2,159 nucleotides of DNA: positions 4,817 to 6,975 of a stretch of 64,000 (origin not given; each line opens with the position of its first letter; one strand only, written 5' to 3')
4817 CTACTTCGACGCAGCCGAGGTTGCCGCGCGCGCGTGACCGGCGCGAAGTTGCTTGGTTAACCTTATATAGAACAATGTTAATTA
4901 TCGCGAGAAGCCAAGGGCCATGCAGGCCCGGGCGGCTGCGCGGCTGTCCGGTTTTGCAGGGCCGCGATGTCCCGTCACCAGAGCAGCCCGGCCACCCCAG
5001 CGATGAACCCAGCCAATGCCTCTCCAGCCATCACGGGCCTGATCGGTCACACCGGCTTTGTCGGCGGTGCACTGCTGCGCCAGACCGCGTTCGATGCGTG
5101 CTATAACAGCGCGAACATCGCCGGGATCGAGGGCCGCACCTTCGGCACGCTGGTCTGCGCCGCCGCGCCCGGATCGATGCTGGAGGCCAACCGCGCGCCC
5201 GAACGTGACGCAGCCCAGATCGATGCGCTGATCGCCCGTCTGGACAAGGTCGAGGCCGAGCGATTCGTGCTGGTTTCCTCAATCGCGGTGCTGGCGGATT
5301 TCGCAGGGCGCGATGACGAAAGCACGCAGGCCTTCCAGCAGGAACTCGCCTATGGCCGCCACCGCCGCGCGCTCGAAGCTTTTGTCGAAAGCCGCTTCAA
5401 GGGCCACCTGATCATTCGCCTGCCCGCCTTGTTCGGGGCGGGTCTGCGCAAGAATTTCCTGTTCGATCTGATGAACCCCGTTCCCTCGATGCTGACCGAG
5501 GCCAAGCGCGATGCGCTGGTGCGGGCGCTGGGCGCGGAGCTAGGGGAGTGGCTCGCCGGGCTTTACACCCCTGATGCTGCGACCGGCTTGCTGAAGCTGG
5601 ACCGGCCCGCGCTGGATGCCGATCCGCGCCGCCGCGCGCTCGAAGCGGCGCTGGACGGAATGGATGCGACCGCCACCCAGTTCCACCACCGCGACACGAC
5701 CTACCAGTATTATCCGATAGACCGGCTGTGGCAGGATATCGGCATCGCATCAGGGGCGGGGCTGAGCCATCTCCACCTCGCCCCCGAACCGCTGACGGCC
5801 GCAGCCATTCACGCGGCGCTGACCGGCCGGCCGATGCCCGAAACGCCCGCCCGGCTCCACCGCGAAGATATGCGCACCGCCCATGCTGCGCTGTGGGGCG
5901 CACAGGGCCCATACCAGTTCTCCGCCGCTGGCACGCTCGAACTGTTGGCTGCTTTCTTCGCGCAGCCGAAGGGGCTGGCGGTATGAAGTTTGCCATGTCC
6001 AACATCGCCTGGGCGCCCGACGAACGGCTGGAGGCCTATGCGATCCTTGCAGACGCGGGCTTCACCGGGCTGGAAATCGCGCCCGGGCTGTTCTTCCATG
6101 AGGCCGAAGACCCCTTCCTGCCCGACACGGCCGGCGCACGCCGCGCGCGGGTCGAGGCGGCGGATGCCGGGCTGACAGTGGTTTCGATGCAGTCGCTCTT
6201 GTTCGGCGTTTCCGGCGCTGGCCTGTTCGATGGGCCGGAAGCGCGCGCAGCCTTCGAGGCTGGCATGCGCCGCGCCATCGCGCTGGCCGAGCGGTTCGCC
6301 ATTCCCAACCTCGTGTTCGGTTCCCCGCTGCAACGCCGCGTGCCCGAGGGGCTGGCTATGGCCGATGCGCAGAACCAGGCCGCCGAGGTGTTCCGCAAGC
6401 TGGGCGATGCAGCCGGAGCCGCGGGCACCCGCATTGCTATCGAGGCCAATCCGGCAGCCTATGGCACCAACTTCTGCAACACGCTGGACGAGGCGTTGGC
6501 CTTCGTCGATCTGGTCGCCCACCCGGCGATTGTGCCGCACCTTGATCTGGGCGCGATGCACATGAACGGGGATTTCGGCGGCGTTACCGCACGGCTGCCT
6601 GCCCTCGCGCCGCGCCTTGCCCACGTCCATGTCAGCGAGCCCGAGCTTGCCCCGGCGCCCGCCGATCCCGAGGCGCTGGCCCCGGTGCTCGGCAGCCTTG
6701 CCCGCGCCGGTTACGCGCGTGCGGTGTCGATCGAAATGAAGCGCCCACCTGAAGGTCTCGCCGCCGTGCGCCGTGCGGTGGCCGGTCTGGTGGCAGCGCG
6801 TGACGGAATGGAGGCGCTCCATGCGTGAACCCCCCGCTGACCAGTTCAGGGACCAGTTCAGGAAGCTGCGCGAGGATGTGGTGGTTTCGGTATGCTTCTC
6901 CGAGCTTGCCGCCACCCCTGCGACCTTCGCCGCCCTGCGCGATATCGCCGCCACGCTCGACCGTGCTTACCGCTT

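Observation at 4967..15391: Translationally coupled ~9-kb operon resembling a lipid-carrier-linked sugar remodelling and transfer pathway of unknown product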

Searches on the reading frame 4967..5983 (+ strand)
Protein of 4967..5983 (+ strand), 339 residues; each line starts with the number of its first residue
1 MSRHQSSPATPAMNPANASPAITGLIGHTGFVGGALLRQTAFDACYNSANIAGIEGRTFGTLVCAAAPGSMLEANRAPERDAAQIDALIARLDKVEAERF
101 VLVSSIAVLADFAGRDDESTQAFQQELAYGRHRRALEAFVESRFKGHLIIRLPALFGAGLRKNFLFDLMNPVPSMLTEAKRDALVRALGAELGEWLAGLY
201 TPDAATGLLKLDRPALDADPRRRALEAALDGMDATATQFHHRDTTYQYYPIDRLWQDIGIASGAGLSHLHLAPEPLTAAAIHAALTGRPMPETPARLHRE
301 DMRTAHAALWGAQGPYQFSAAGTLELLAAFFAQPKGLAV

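Call 4: search_protein_families(library=pfam, proteins=[window:4967-5983:+], max_evalue=0.01)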
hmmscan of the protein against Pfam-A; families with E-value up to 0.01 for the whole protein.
window:4967-5983:+ (339 aa): 3 families
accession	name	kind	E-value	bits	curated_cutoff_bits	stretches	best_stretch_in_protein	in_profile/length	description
PF01370.27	Epimerase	-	0.00025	21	20.9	1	80-178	90-192/240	NAD dependent epimerase/dehydratase family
PF04321.23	RmlD_sub_bind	-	0.0028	17.2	27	1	124-170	120-165/287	RmlD substrate binding domain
PF13460.12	NAD_binding_10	-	0.0062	16.9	27.2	0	77-155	73-146/184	NAD(P)H-binding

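Call 5: search_protein_families(library=ncbifam, proteins=[window:4967-5983:+], max_evalue=0.01)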
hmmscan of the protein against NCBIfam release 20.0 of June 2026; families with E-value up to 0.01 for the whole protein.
window:4967-5983:+ (339 aa): 0 families

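Call 32: search_solved_structures(query=A6, max_evalue=1)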
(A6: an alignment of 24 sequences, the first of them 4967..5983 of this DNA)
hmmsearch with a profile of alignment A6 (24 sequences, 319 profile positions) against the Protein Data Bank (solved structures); distinct sequences matched with E-value up to 1: 4.
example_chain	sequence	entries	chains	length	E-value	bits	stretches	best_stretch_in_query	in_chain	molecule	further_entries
8g22_A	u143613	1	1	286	3.5e-05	26.5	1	77-153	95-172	dTDP-4-dehydrorhamnose reductase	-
4wpg_A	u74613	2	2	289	0.022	17.3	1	80-149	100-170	dTDP-4-dehydrorhamnose reductase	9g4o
1vl0_A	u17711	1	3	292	0.18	14.3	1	81-151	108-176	DTDP-4-dehydrorhamnose reductase, rfbD ortholog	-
2m1n_A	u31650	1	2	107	0.93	12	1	56-122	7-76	Type III secretion system filament chaperone CesA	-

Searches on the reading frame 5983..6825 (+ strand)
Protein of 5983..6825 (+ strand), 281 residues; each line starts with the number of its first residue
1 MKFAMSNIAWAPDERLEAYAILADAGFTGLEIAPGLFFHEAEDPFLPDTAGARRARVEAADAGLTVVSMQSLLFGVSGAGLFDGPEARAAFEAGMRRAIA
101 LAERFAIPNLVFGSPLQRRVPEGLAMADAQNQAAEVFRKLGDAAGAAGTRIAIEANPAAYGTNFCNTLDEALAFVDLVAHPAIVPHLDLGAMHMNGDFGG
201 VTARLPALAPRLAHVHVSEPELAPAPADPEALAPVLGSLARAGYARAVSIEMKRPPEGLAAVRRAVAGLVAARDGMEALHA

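Call 4: search_protein_families(library=pfam, proteins=[window:5983-6825:+], max_evalue=0.01)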
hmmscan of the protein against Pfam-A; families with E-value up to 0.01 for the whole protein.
window:5983-6825:+ (281 aa): 1 family
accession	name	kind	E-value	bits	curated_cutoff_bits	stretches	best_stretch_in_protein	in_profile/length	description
PF01261.30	AP_endonuc_2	-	5.7e-24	85.6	31.1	1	21-260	3-237/249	Xylose isomerase-like TIM barrel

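Call 5: search_protein_families(library=ncbifam, proteins=[window:5983-6825:+], max_evalue=0.01)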
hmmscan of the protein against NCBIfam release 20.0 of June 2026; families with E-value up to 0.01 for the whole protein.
window:5983-6825:+ (281 aa): 3 families
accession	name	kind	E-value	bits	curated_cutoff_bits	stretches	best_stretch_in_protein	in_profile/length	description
NF041099.2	keto_glucon_epim_IolO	equivalog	4.3e-09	36.1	300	1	96-260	96-254/269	5-keto-L-gluconate epimerase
TIGR03234.1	OH-pyruv-isom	equivalog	1.5e-07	31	353.45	1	54-253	45-241/254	hydroxypyruvate isomerase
NF051856.1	PsicseEpim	equivalog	0.00083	19.2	300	1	129-221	125-214/287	D-psicose 3-epimerase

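Call 31: search_solved_structures(query=A5, max_evalue=0.01)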
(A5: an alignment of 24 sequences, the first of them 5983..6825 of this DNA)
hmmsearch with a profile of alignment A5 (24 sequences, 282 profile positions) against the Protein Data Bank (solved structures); distinct sequences matched with E-value up to 0.01: 30.
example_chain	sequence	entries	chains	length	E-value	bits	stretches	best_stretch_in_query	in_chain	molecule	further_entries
3kws_A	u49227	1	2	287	6.5e-12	48.8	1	70-275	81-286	Putative sugar isomerase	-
7x7w_A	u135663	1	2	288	1.1e-10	44.7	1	132-251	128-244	D-PSICOSE 3-EPIMERASE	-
7cj4_A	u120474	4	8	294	2.3e-10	43.7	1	128-251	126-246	Epimerase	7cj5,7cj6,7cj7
7cj8_A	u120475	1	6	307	2.5e-10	43.6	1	128-251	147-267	Epimerase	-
7cj9_A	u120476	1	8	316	2.5e-10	43.6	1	128-251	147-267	Epimerase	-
5zfs_A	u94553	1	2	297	4e-10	42.9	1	83-251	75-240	D-allulose-3-epimerase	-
8yeb_A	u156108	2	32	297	4.1e-10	42.9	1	83-251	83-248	Ketose 3-epimerase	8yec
2zvr_A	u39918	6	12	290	4.1e-10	42.9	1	99-263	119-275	Uncharacterized protein TM_0416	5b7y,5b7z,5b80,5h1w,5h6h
4pgl_A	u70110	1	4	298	4.3e-10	42.8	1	125-251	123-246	D-tagatose 3-epimerase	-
8xix_A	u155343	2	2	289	5.8e-10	42.4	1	125-251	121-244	D-tagatose 3-epimerase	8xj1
8xiv_A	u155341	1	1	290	5.9e-10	42.4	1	125-251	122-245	D-tagatose 3-epimerase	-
3vnk_A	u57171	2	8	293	1.3e-09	41.2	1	122-251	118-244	Xylose isomerase domain protein TIM barrel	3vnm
3vni_A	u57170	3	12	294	1.3e-09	41.2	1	122-251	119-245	Xylose isomerase domain protein TIM barrel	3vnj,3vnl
7e9w_A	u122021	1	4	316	1.5e-09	41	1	122-251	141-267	D-psicose 3-epimerase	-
3vyl_A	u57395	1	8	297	1.6e-09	40.9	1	127-253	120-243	L-ribulose 3-epimerase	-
6wn6_A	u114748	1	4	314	2.9e-09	40.1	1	131-270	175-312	3-keto-D-glucoside 4-epimerase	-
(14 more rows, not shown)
